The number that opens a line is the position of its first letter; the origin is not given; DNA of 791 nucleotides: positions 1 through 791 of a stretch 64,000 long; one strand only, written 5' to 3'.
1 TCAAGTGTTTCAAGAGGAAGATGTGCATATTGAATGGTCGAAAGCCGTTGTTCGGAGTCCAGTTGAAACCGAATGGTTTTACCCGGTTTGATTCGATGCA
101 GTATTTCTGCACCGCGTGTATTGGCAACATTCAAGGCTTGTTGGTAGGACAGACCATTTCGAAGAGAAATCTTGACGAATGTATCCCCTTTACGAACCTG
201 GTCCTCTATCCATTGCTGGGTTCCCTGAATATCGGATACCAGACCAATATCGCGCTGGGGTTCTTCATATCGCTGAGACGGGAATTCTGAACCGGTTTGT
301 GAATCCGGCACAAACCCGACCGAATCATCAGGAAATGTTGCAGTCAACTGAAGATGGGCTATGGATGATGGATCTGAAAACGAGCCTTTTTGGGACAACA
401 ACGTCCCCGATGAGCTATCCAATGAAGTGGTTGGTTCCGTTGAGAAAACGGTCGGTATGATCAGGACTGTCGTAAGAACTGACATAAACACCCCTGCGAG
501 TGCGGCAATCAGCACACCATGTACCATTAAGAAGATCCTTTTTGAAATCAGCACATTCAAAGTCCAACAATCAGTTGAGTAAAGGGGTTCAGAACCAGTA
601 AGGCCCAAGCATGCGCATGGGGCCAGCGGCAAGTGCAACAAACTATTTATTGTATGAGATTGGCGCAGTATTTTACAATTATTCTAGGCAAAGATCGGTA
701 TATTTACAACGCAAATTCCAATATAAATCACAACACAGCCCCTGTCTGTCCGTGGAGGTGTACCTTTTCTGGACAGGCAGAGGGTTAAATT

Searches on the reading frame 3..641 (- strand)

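Call 32: search_protein_families(library=pfam, proteins=[window:3-641:-], max_evalue=0.01)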
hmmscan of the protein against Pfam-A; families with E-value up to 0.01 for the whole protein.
window:3-641:- (213 aa): 3 families
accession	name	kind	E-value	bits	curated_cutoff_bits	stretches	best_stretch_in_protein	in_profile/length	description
PF22310.2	NMB0315_dom_I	-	4.4e-06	27.4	27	1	144-205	3-65/83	NMB0315-like, domain I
PF04225.17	LysM_OapA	-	0.00061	20.3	22.3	1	143-204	1-63/85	Opacity-associated protein A LysM-like domain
PF01476.26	LysM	-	0.0021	18.4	20.9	1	149-171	3-25/43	LysM domain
